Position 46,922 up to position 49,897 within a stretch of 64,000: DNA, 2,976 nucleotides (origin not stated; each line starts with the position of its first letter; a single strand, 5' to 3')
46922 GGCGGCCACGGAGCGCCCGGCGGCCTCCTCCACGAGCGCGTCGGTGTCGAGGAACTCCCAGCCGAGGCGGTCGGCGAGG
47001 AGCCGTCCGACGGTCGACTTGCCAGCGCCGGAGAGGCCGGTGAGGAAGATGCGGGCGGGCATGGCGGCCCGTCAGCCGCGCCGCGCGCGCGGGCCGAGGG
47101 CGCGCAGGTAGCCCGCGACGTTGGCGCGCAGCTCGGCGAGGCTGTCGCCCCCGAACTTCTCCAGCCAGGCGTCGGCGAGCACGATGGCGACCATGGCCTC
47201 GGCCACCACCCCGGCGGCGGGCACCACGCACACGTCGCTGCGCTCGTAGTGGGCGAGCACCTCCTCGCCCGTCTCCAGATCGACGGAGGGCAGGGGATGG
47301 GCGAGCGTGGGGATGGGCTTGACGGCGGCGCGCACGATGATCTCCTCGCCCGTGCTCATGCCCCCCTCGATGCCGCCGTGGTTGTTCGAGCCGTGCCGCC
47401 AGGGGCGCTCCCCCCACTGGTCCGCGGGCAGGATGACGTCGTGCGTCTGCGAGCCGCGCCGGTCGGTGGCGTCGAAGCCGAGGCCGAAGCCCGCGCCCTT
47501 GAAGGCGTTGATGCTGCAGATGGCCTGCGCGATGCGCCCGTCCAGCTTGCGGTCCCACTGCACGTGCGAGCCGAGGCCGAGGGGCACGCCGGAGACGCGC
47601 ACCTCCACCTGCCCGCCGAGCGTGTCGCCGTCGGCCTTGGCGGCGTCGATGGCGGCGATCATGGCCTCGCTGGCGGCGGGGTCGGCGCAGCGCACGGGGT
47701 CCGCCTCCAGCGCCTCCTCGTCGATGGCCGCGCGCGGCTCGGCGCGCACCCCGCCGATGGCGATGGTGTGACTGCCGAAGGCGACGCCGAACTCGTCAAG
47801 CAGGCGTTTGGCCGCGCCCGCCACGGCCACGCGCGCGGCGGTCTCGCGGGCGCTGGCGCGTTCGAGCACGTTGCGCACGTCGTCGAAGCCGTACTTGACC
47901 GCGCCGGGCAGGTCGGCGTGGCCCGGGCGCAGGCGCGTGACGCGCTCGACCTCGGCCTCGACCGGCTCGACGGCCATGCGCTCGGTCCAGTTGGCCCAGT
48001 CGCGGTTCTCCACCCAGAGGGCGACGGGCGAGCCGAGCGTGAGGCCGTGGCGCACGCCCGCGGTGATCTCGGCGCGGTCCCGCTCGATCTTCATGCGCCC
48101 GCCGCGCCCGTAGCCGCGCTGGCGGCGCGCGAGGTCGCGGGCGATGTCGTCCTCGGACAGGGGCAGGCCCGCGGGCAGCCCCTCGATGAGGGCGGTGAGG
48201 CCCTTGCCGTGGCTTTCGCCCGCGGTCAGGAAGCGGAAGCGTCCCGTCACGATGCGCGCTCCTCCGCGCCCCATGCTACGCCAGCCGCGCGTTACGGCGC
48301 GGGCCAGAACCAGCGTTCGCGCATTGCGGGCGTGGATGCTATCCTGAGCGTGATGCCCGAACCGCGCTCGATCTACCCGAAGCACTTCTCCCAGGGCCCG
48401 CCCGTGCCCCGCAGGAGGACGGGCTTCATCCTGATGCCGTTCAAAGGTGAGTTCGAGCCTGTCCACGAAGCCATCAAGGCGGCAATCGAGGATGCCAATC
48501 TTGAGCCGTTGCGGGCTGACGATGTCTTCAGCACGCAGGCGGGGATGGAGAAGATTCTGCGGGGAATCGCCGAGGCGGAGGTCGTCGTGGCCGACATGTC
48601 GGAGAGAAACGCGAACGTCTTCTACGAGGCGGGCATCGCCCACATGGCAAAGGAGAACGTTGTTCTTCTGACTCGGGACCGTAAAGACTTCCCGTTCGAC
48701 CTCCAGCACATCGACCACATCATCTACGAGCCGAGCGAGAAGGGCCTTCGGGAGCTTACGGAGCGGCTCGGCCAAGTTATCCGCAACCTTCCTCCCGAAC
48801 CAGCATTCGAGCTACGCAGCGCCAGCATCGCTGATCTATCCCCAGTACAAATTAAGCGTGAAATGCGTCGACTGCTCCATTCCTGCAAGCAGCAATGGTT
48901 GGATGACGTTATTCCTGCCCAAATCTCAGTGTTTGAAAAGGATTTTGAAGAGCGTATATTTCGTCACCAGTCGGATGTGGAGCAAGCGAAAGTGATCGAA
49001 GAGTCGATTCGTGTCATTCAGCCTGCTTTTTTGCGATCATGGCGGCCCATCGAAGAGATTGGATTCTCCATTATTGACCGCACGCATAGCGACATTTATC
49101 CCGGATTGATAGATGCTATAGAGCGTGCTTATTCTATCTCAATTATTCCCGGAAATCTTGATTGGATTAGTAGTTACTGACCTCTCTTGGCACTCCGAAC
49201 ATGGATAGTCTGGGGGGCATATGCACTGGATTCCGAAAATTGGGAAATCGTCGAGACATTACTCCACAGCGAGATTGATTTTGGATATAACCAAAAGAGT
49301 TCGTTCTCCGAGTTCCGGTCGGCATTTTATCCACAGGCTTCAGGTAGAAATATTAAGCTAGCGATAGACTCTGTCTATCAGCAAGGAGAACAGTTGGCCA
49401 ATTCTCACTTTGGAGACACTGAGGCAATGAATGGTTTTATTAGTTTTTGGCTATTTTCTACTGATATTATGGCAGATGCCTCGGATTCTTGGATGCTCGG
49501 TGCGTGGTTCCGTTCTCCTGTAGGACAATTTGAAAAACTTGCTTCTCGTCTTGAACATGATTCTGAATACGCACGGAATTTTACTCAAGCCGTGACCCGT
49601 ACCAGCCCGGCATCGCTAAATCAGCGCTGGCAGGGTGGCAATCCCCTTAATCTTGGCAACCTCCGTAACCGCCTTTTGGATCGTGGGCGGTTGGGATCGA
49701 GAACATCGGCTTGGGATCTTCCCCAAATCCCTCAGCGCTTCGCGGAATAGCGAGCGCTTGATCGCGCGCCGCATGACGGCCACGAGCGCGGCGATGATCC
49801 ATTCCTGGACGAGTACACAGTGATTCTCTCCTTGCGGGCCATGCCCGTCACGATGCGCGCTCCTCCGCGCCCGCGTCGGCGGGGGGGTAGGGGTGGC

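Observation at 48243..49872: AT-rich islet bounded by perfect 29-bp direct repeats that duplicate a stop/start gene junction inside the aro operon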

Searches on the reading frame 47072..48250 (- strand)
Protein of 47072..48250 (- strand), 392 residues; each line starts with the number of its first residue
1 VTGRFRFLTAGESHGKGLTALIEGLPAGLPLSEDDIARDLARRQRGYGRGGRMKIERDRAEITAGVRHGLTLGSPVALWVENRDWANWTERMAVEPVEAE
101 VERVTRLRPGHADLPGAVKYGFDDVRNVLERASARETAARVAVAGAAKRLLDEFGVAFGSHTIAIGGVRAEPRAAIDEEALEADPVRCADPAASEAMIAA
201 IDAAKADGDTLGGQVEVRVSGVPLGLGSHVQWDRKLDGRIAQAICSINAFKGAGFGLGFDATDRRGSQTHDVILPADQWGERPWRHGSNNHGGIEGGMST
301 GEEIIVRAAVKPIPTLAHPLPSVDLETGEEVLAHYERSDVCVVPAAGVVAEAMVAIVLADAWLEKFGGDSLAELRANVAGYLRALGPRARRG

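Call 7: search_protein_families(library=pfam, proteins=[window:47075-48250:-], max_evalue=1)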
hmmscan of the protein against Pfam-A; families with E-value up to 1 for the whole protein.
window:47075-48250:- (392 aa): 2 families
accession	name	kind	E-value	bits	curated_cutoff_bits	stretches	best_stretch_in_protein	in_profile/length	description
PF01264.26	Chorismate_synt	-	3.4e-116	388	27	1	5-363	1-327/327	Chorismate synthase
PF04098.21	Rad52_Rad22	-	0.15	12.4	20.3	1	119-160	91-132/153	Rad52/22 family double-strand break repair protein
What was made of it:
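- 47072..48250 (-): aroC (chorismate synthase), the flanking core gene. Call 7 (PF01264, E 3.4e-116).
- Checked: It also holds GGAGGAG plus GTG of aroC (47072..48250). aroC matches Pfam Chorismate_synt at E 3e-116 (call 7).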

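Call 10: find_encoding_contigs(protein=window:47072-48250:-, flank=6000, max_places=10)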
Protein window:47072-48250:- (392 aa): no gene with exactly this product is on record in the collection.

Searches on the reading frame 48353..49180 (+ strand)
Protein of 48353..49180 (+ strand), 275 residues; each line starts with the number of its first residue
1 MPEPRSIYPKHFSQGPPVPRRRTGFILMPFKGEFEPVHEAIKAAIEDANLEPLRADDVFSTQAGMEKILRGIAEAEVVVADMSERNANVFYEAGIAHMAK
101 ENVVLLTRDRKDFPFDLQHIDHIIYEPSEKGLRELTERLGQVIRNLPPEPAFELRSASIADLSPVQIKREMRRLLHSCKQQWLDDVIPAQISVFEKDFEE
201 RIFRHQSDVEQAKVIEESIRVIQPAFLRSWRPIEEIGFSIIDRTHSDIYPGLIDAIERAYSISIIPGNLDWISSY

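Call 7: search_protein_families(library=pfam, proteins=[window:48353-49177:+], max_evalue=1)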
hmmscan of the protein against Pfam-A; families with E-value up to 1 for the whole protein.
window:48353-49177:+ (275 aa): 1 family
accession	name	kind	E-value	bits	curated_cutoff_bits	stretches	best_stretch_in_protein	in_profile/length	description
PF05014.21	Nuc_deoxyrib_tr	-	0.074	13.6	28.8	1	65-113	53-103/117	Nucleoside 2-deoxyribosyltransferase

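Call 8: search_protein_families(library=padloc, proteins=[window:48353-49177:+], max_evalue=1)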
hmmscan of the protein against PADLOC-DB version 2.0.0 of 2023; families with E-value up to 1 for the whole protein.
window:48353-49177:+ (275 aa): 1 family
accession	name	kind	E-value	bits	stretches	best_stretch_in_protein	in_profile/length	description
PDLC00733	Effector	-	0.00062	16.7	1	67-127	296-356/388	TIR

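Call 9: search_protein_families(library=ncbifam, proteins=[window:48353-49177:+], max_evalue=1)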
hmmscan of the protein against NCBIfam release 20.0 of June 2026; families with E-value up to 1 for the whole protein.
window:48353-49177:+ (275 aa): 1 family
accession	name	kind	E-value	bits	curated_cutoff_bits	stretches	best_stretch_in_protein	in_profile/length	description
NF003000.0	PRK03776.1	equivalog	0.19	9.7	574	1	54-114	268-327/763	phosphatidylglycerol--membrane-oligosaccharide glycerophosphotransferase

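Call 11: find_encoding_contigs(protein=window:48353-49180:+, flank=6000, max_places=10)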
Protein window:48353-49180:+ (275 aa): no gene with exactly this product is on record in the collection.

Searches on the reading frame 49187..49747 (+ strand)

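Call 7: search_protein_families(library=pfam, proteins=[window:49187-49747:+], max_evalue=1)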
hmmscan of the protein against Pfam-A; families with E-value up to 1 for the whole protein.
window:49187-49747:+ (187 aa): 0 families

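Call 8: search_protein_families(library=padloc, proteins=[window:49187-49747:+], max_evalue=1)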
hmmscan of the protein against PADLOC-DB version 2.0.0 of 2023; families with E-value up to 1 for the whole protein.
window:49187-49747:+ (187 aa): 1 family
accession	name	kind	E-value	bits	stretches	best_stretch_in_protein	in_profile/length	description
PDLC01190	Cas11b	-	0.051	12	1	26-80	29-82/144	Small subunit of some of I-B systems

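Call 9: search_protein_families(library=ncbifam, proteins=[window:49187-49747:+], max_evalue=1)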
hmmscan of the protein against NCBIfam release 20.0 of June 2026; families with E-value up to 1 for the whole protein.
window:49187-49747:+ (187 aa): 0 families
